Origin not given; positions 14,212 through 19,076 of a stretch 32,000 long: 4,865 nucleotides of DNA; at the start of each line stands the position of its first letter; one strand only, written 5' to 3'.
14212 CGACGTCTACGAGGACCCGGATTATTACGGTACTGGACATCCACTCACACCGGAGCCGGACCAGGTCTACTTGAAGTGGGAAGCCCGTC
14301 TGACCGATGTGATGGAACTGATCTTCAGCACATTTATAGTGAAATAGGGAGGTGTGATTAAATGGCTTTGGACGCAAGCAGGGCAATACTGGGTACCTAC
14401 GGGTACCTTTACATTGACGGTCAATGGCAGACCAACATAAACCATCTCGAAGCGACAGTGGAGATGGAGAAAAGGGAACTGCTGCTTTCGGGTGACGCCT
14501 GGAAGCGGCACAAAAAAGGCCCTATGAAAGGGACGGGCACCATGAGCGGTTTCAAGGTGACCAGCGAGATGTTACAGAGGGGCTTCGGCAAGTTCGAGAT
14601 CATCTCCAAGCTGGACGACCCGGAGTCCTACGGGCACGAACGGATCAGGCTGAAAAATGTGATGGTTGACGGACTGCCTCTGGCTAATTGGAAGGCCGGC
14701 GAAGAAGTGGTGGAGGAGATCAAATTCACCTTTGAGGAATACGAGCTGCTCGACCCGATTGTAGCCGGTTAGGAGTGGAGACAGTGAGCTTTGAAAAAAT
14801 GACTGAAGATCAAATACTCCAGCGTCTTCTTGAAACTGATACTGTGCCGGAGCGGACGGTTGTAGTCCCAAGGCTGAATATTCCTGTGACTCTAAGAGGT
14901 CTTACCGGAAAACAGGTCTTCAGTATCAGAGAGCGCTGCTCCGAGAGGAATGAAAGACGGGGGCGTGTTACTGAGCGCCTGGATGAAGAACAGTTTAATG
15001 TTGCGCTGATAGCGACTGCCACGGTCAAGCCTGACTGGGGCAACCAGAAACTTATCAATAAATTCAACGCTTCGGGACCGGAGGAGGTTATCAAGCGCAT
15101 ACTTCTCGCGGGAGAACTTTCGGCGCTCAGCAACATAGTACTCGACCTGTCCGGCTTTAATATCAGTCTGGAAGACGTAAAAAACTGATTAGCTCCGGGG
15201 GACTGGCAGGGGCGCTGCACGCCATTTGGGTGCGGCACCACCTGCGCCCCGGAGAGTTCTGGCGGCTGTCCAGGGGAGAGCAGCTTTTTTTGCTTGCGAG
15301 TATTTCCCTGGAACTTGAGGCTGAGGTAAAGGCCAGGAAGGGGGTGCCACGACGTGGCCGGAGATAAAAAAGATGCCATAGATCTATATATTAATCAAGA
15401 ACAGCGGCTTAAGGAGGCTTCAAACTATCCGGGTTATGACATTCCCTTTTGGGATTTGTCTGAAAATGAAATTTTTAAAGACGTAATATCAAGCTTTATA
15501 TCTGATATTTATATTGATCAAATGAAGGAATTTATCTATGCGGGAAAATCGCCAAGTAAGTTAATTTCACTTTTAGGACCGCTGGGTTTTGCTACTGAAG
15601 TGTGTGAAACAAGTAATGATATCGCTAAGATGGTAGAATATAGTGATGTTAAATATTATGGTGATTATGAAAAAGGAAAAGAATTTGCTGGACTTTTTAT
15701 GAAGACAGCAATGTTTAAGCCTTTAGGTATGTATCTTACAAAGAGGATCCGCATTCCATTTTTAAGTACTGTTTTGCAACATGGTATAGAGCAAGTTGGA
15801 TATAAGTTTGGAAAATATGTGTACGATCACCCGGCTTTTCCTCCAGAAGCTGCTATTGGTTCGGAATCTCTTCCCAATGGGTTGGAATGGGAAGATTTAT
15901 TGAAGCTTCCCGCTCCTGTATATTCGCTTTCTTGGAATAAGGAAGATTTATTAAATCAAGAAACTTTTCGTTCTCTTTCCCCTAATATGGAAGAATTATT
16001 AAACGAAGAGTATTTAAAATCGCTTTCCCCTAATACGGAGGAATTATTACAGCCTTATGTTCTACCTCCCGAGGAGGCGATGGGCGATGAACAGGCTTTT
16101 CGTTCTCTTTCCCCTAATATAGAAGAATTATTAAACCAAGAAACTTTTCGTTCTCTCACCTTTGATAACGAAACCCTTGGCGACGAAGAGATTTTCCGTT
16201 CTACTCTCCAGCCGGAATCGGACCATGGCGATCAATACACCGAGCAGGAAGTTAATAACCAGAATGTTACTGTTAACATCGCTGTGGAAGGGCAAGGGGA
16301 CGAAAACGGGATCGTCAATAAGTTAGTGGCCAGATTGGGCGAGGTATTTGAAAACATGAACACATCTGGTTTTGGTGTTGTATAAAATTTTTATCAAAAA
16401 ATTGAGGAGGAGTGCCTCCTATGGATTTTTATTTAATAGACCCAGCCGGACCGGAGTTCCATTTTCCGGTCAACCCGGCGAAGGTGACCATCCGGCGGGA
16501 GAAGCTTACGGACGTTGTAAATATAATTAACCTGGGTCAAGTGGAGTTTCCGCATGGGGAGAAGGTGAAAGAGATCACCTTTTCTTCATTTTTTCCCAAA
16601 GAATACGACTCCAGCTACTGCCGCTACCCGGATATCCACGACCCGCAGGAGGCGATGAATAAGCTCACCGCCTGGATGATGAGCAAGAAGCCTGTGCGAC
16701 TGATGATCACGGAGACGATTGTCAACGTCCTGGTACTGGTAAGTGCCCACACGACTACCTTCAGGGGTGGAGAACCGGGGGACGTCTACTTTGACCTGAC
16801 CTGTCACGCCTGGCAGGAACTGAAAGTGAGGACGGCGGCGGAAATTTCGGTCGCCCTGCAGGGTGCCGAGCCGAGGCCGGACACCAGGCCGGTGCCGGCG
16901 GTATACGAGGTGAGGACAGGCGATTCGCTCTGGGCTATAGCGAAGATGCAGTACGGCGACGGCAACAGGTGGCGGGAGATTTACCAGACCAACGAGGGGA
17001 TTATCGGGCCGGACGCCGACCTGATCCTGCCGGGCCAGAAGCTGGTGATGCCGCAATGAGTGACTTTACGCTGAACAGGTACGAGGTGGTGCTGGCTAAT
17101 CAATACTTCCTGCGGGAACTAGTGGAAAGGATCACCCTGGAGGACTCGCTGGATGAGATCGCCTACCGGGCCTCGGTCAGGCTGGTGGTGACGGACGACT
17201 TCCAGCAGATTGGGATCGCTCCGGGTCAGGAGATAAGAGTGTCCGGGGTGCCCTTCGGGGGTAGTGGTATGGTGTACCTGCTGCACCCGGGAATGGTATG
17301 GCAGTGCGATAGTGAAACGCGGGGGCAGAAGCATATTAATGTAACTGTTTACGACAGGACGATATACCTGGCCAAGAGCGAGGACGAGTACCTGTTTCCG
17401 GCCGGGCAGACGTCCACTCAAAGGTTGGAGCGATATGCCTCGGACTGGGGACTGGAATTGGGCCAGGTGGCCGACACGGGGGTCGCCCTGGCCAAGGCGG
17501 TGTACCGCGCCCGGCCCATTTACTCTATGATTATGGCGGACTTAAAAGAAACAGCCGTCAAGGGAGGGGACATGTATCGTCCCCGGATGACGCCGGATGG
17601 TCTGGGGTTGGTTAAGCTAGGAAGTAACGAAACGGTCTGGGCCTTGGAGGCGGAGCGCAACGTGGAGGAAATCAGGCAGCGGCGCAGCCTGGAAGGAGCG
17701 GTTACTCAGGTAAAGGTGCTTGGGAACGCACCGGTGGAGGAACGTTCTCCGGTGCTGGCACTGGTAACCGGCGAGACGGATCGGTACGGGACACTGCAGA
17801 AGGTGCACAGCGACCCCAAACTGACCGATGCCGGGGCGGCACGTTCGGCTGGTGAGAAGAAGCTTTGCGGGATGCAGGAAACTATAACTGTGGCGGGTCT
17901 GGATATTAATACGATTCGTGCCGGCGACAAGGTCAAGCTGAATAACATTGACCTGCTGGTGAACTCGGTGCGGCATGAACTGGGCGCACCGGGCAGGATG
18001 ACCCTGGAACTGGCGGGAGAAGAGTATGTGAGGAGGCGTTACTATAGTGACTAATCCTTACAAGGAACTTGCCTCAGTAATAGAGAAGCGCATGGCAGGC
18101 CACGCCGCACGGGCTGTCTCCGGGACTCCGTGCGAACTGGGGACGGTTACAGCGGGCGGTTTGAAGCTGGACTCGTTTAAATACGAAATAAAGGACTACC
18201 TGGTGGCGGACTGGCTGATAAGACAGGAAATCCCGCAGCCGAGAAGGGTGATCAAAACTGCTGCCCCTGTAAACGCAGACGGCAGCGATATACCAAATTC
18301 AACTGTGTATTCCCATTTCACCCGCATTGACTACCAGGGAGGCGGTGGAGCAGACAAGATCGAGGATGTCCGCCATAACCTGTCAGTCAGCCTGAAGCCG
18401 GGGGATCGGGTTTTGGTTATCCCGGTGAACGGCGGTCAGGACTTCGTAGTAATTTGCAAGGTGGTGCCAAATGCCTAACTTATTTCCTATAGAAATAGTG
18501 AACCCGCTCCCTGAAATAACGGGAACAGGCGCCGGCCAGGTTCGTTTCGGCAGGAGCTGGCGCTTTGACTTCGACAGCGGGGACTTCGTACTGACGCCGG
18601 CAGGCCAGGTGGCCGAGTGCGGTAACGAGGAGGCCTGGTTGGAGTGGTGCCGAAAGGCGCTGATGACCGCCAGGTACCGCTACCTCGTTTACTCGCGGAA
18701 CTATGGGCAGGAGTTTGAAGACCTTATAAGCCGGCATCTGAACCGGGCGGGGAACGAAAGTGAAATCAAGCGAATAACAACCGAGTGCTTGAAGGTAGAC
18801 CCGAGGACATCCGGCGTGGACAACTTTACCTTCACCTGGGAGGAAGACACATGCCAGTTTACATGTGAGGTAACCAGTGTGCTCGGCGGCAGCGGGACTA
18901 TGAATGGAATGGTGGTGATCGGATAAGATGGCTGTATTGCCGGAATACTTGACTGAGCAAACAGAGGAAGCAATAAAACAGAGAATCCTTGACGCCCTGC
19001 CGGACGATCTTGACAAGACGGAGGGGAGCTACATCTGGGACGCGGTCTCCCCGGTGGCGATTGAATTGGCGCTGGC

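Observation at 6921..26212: Head-less PBSX-type contractile-tail locus: candidate R-type tailocin under Xre / sigma-like control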

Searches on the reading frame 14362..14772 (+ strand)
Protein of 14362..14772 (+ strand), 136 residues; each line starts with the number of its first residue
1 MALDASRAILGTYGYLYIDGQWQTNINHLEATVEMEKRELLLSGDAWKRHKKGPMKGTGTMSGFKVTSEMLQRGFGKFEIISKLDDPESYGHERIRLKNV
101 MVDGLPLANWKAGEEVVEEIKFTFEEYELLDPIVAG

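Call 4: search_protein_families(library=phrogs, proteins=[window:14362-14772:+], max_evalue=0.01)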
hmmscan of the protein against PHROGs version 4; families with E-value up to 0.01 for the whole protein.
window:14362-14772:+ (136 aa): 2 families
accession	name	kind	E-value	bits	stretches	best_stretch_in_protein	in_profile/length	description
phrog_365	-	tail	5.6e-42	144.2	1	2-133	4-143/146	tail protein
phrog_23960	-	tail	0.00041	21.6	1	84-131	19-68/77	tail protein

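Call 6: search_protein_families(library=pfam, proteins=[window:14362-14772:+], max_evalue=0.01)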
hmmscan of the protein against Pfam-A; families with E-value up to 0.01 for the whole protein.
window:14362-14772:+ (136 aa): 1 family
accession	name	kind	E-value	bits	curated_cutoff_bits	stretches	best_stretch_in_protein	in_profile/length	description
PF09393.16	DUF2001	-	1.4e-47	161.6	27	1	2-131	2-139/139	Phage tail tube protein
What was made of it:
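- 14362..14772 (+): Tail tube. PF09393, 1e-47 (call 6).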

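Call 69: search_solved_structures(query=window:14362-14772:+, max_evalue=0.001)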
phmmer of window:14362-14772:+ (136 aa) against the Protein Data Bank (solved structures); distinct sequences matched with E-value up to 0.001: 5.
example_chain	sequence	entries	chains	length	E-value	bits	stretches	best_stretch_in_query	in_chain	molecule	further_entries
8v3t_a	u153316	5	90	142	1.5e-20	76.6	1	3-132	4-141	Tube (CD1364)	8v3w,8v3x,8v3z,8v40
6gkx_A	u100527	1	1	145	1.6e-20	76.5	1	3-132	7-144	Putative phage XkdM-like protein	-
9g8s_Z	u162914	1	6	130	2.2e-17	66.4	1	12-131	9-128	XkdM-related protein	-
31es_G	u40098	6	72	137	2.2e-17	66.4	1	11-131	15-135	gp56 - Tail tube protein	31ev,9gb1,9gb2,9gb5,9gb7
2guj_A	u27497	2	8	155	2.3e-14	56.6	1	1-130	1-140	Phage-like element PBSX protein xkdM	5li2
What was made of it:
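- On PBSX-like element: The tube matches PBSX XkdM in the PDB at 2e-14 (call 69).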

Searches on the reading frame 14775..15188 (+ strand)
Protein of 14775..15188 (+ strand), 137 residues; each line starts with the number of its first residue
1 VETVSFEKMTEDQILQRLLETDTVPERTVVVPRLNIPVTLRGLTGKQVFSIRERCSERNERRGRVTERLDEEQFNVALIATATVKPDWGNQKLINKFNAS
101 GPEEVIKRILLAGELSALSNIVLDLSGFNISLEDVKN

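Call 4: search_protein_families(library=phrogs, proteins=[window:14775-15188:+], max_evalue=0.01)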
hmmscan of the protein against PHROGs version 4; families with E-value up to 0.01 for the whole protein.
window:14775-15188:+ (137 aa): 2 families
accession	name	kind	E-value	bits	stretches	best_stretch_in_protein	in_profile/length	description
phrog_389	-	tail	1.6e-35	123.2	1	7-137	8-151/151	tail protein XkdN-like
phrog_4976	-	tail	2.9e-06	28.6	1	28-137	28-129/129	tail assembly chaperone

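Call 6: search_protein_families(library=pfam, proteins=[window:14775-15188:+], max_evalue=0.01)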
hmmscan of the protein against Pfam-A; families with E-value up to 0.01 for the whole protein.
window:14775-15188:+ (137 aa): 1 family
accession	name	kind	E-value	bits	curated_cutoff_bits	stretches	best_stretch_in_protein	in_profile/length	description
PF08890.17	Phage_TAC_5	-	8.4e-33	113.6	27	1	15-135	1-131/135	Phage XkdN-like tail assembly chaperone protein, TAC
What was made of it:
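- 14775..15367 (+): XkdN-type tail assembly chaperone with a programmed -1 frameshift. The slippery site A_AAA_AAC is at 15179-15185. The frame-0 stop is at 15188 and the -1 product of 197 aa ends at 15367. PF08890, 8e-33 (call 6).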

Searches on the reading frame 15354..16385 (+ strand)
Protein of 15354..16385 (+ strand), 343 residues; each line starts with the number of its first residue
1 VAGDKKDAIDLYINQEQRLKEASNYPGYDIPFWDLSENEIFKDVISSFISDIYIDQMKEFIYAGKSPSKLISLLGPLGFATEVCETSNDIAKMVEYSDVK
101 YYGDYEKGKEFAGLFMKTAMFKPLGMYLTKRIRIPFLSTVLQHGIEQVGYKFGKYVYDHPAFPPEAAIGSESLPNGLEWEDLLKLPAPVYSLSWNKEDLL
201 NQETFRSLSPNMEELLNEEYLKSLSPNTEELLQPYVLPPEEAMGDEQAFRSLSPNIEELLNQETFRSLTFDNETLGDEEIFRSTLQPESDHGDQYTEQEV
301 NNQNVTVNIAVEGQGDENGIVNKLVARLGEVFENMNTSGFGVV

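Call 4: search_protein_families(library=phrogs, proteins=[window:15354-16385:+], max_evalue=0.01)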
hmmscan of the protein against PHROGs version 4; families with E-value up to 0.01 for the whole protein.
window:15354-16385:+ (343 aa): 0 families

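Call 6: search_protein_families(library=pfam, proteins=[window:15354-16385:+], max_evalue=0.01)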
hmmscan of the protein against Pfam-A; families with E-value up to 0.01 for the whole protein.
window:15354-16385:+ (343 aa): 0 families

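Call 10: search_protein_families(library=ncbifam, proteins=[window:15354-16385:+], max_evalue=0.01)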
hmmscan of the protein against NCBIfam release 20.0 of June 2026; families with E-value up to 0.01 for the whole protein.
window:15354-16385:+ (343 aa): 0 families
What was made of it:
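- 15354..16385 (+): Tape-measure-slot gene (343 aa, internal repeats, 38% GC). Assigned by position only; no family hit (calls 4, 6, 10).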

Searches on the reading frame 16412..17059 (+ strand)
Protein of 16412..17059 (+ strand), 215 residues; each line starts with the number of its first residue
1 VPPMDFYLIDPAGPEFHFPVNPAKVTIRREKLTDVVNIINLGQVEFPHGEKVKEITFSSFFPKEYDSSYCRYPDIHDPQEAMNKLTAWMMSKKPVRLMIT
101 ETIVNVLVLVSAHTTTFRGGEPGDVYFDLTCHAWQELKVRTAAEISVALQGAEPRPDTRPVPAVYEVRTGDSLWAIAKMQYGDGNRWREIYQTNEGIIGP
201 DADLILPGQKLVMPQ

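Call 5: search_protein_families(library=phrogs, proteins=[window:16412-17059:+], max_evalue=0.01)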
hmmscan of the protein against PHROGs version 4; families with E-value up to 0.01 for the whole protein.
window:16412-17059:+ (215 aa): 7 families
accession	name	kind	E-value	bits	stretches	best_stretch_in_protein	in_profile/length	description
phrog_380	-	lysis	1.6e-65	222.2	1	4-214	22-235/309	endolysin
phrog_5184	-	unknown function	7.8e-27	94.8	1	4-140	2-135/140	-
phrog_23201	-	unknown function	1.5e-15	58.3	1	5-138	3-133/224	-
phrog_21966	-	unknown function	3.1e-11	44.5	1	163-214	95-145/146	-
phrog_8272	-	tail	4.4e-08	34.4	1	165-215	40-89/93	tail protein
phrog_14367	-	unknown function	4.9e-05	22.4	1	153-195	804-846/869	-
phrog_975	-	tail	0.00087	19.5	1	165-195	7-37/238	baseplate protein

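Call 7: search_protein_families(library=pfam, proteins=[window:16412-17059:+], max_evalue=0.01)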
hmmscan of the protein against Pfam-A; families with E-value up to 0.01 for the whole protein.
window:16412-17059:+ (215 aa): 1 family
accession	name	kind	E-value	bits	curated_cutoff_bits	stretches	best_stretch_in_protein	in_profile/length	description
PF01476.26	LysM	-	1.6e-08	34.8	20.9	1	165-214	1-43/43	LysM domain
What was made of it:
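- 16412..17059 (+): XkdP-like LysM protein. phrog_380, 2e-65; LysM, 2e-8 (calls 5, 7).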

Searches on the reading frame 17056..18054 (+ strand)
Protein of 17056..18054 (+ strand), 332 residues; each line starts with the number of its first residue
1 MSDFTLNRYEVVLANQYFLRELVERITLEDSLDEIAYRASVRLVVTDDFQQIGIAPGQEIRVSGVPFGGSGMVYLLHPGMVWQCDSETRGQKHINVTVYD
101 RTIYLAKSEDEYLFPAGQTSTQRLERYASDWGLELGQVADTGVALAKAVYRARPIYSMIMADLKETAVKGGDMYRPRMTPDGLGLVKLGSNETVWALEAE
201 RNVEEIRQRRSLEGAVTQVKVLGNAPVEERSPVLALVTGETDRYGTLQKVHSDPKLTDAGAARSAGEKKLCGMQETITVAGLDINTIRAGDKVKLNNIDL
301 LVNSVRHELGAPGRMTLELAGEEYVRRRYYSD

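Call 5: search_protein_families(library=phrogs, proteins=[window:17056-18054:+], max_evalue=0.01)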
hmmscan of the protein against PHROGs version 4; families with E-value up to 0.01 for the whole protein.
window:17056-18054:+ (332 aa): 2 families
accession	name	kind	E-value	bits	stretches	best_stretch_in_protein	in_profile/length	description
phrog_400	-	tail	2.1e-58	199.8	1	8-330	18-346/654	tail protein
phrog_1887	-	tail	0.0049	16.9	1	85-309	397-642/670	tail protein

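Call 7: search_protein_families(library=pfam, proteins=[window:17056-18054:+], max_evalue=0.01)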
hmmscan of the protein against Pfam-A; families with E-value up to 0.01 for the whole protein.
window:17056-18054:+ (332 aa): 1 family
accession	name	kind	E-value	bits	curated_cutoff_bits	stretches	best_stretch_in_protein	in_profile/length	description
PF24032.1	YQBQ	-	2.7e-29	102.9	27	1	41-319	16-293/294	YQBQ-like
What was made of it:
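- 17056..18054 (+): XkdQ/YqbQ-like baseplate hub protein. PF24032, 3e-29; phrog_400, 2e-58 (calls 5, 7).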

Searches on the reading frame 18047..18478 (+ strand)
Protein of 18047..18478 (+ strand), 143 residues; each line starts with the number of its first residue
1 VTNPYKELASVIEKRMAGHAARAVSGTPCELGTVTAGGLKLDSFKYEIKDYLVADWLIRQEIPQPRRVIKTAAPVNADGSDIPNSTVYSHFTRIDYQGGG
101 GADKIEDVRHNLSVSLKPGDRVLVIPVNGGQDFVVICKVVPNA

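Call 5: search_protein_families(library=phrogs, proteins=[window:18047-18478:+], max_evalue=0.01)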
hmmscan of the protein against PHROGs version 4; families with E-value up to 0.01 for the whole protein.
window:18047-18478:+ (143 aa): 2 families
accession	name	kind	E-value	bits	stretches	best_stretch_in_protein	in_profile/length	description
phrog_2403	-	unknown function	1.7e-26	93.7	1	2-142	3-115/117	-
phrog_579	-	unknown function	1.1e-06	29.8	1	102-140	70-108/110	-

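Call 7: search_protein_families(library=pfam, proteins=[window:18047-18478:+], max_evalue=0.01)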
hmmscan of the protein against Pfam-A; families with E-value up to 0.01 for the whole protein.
window:18047-18478:+ (143 aa): 1 family
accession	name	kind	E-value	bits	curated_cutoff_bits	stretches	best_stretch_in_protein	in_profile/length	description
PF10844.13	DUF2577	-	0.00012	22.8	22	1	103-138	61-96/96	Protein of unknown function (DUF2577)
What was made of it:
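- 18047..18478 (+): XkdR-like (DUF2577) protein. phrog_2403, 2e-26; PF10844, 1e-4 (calls 5, 7).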

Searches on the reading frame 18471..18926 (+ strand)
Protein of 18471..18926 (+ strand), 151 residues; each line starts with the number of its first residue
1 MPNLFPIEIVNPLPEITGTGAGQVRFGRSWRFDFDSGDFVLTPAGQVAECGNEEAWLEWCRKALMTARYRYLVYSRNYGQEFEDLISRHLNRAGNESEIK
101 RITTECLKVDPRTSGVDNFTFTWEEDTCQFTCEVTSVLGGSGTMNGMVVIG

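Call 5: search_protein_families(library=phrogs, proteins=[window:18471-18926:+], max_evalue=0.01)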
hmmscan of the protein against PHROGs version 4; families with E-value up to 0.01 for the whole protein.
window:18471-18926:+ (151 aa): 2 families
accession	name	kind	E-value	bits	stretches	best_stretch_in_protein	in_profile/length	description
phrog_120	-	tail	1.8e-27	98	1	1-139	30-168/303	baseplate wedge subunit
phrog_975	-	tail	0.00058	20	1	72-137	152-216/238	baseplate protein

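Call 7: search_protein_families(library=pfam, proteins=[window:18471-18926:+], max_evalue=0.01)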
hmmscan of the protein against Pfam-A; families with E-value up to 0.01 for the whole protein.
window:18471-18926:+ (151 aa): 1 family
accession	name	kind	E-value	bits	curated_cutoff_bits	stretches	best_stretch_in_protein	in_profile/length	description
PF10934.14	Sheath_initiator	-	2.3e-38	130.9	32.9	1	30-134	1-104/104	Contractile injection system sheath initiator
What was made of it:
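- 18471..18926 (+): XkdS / sheath initiator (gp25-like). PF10934, 2e-38 (call 7).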
